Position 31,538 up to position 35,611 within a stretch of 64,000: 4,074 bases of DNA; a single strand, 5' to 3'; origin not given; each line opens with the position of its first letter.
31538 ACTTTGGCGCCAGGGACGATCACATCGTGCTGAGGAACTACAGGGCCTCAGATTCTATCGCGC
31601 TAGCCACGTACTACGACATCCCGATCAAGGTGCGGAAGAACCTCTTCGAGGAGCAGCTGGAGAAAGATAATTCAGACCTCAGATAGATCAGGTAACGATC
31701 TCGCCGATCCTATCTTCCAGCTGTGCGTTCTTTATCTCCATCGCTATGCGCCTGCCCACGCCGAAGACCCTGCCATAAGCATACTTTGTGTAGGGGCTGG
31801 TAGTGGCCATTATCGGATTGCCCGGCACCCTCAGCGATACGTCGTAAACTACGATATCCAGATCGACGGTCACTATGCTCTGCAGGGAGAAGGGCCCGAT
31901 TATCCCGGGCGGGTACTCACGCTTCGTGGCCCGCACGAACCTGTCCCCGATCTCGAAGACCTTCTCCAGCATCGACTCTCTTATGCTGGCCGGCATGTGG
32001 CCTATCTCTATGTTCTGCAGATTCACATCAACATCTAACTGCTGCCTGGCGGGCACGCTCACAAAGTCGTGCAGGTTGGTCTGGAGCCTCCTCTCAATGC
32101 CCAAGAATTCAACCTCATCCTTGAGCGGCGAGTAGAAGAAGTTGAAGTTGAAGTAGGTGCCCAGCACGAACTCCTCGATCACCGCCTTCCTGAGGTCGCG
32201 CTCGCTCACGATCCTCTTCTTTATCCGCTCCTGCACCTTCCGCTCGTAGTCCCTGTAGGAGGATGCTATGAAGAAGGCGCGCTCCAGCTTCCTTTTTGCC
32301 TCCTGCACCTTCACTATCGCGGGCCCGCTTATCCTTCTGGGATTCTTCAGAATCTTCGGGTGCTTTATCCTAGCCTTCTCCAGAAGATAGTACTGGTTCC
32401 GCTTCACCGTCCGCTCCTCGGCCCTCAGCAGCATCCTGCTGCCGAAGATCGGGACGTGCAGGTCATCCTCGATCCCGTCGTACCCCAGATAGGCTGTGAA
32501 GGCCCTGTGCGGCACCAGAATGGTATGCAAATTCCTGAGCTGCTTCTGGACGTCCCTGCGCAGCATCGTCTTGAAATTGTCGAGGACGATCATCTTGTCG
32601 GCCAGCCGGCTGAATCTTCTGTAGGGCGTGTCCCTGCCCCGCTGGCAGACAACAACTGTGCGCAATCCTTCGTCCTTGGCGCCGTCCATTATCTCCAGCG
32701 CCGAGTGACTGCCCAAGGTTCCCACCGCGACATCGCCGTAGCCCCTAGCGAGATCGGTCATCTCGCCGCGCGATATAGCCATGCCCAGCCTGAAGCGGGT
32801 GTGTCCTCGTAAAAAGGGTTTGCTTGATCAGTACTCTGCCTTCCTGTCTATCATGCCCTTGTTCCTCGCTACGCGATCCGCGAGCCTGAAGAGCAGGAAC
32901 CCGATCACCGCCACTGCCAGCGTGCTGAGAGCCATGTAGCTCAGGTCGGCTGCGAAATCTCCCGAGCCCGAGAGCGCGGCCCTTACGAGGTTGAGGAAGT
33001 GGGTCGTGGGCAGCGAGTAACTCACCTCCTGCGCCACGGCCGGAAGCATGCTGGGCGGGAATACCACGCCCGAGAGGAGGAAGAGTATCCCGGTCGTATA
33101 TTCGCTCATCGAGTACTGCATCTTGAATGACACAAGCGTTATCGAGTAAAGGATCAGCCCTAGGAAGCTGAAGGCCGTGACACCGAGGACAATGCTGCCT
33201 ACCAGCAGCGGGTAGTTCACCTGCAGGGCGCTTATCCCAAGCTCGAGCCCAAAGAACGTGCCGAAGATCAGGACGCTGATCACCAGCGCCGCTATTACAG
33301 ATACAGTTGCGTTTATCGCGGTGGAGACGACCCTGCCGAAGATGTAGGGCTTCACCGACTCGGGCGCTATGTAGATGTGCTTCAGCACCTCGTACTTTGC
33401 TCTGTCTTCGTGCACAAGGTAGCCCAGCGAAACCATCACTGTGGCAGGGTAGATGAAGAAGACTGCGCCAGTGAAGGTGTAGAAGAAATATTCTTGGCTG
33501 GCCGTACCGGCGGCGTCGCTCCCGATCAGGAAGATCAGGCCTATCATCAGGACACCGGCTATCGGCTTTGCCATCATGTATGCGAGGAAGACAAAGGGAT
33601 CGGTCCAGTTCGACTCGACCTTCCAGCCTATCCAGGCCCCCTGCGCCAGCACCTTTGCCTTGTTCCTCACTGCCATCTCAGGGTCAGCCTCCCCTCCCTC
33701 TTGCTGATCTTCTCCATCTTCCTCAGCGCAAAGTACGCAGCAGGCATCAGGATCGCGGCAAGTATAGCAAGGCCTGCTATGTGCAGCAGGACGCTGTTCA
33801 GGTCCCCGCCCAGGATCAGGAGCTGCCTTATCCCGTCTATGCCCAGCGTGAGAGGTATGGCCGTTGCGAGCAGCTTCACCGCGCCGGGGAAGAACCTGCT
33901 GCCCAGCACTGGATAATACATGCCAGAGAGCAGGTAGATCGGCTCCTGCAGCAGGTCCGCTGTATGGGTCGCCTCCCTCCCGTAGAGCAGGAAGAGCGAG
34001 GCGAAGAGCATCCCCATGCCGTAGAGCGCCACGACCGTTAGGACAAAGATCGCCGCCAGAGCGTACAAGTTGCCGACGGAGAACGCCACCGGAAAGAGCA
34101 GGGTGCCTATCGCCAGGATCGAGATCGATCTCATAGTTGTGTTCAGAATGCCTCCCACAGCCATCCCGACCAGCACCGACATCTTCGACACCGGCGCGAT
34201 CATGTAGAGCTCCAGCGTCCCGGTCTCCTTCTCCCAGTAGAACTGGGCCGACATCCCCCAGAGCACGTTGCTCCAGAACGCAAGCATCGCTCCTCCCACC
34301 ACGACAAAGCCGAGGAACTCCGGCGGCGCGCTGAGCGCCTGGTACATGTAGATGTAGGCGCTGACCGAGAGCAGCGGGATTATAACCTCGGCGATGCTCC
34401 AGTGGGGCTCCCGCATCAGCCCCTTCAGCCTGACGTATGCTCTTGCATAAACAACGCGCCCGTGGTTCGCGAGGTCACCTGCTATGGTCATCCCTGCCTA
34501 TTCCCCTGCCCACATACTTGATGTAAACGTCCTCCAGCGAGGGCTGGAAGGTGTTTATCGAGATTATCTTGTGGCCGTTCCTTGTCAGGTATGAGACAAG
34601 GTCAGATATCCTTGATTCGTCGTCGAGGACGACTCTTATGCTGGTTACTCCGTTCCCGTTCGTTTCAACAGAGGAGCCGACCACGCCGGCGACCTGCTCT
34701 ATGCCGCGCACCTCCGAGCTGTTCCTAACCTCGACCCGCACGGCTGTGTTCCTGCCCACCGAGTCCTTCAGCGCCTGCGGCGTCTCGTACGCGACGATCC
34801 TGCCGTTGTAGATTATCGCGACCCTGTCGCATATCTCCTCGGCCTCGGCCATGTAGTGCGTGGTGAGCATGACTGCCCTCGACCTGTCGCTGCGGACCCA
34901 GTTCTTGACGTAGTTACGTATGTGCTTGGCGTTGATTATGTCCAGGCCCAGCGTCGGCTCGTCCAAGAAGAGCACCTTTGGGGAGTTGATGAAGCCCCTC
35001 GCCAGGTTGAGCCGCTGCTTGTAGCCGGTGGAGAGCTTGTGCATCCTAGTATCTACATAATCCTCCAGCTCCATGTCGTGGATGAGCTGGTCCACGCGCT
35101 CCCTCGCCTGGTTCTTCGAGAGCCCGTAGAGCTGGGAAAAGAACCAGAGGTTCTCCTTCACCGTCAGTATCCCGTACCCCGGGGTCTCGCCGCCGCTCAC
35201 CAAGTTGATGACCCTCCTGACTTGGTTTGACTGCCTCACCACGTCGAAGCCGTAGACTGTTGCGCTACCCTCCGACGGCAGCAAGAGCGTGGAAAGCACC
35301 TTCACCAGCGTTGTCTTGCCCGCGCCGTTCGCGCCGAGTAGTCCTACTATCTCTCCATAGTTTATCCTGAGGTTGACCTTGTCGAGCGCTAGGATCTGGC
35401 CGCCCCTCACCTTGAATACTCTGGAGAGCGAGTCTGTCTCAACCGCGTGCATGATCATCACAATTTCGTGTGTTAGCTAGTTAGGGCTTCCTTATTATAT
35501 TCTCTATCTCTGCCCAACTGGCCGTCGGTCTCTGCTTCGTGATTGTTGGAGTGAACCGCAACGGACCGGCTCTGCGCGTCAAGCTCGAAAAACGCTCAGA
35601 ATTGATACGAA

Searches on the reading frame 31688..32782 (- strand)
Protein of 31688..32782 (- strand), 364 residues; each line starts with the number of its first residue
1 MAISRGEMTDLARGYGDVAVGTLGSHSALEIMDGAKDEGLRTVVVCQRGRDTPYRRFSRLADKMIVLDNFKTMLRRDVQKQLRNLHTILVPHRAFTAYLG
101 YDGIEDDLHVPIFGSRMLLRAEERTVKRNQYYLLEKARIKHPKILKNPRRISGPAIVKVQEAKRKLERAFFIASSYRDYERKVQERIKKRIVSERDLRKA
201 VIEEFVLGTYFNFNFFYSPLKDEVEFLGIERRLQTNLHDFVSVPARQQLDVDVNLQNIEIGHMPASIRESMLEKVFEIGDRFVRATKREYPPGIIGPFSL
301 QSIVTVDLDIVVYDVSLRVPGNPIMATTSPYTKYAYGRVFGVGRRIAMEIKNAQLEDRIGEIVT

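Call 67: search_protein_families(library=pfam, proteins=[window:31688-32782:-], max_evalue=0.001)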
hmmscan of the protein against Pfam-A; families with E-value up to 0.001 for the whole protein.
window:31688-32782:- (364 aa): 2 families
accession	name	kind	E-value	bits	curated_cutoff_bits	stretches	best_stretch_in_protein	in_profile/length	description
PF06973.17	DUF1297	-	8.8e-74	247.6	23.8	1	178-364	1-188/188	Domain of unknown function (DUF1297)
PF06849.18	DUF1246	-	2.1e-45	154.1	25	1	20-144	1-121/122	Protein of unknown function (DUF1246)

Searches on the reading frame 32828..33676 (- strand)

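Call 67: search_protein_families(library=pfam, proteins=[window:32828-33676:-], max_evalue=0.001)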
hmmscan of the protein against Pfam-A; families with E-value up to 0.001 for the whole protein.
window:32828-33676:- (282 aa): 1 family
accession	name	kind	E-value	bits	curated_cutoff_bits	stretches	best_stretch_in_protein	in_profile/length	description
PF01061.29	ABC2_membrane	-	1.7e-10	41.3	26.9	1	22-234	13-209/211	ABC-2 type transporter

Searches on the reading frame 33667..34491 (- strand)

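Call 67: search_protein_families(library=pfam, proteins=[window:33667-34491:-], max_evalue=0.001)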
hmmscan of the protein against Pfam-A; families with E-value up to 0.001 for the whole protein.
window:33667-34491:- (274 aa): 2 families
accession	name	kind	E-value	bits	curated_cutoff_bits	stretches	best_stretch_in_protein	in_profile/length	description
PF01061.29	ABC2_membrane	-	2.7e-07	30.8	26.9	1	33-225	22-210/211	ABC-2 type transporter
PF12679.13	ABC2_membrane_2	-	0.0003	20.6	27.2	1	87-169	93-173/283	ABC-2 family transporter protein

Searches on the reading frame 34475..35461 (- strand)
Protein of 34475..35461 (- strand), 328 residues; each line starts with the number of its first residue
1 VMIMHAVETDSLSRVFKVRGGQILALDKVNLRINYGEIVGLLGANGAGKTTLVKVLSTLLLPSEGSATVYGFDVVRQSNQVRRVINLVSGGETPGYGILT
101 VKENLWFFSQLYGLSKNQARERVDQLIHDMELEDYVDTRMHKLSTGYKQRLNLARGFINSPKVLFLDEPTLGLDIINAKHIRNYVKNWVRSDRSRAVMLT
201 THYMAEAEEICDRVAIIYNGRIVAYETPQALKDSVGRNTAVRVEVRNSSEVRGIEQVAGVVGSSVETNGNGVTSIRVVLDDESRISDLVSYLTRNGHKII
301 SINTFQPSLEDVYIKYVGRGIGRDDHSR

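Call 67: search_protein_families(library=pfam, proteins=[window:34475-35461:-], max_evalue=0.001)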
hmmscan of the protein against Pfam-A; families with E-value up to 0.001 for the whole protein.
window:34475-35461:- (328 aa): 4 families
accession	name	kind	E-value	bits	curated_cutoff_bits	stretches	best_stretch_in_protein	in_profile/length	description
PF00005.33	ABC_tran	-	4.8e-29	102.1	25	1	26-170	1-136/137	ABC transporter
PF13304.12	AAA_21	-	4.6e-09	37.2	27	0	38-60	1-23/304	AAA domain, putative AbiEii toxin, Type IV TA system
PF13732.12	DrrA1-3_C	-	1.3e-08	35.9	27.4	1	227-317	2-81/81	ATP-binding protein DrrA1-3-like, C-terminal domain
PF13555.12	AAA_29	-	0.00029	21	27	1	29-64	15-50/61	P-loop containing region of AAA domain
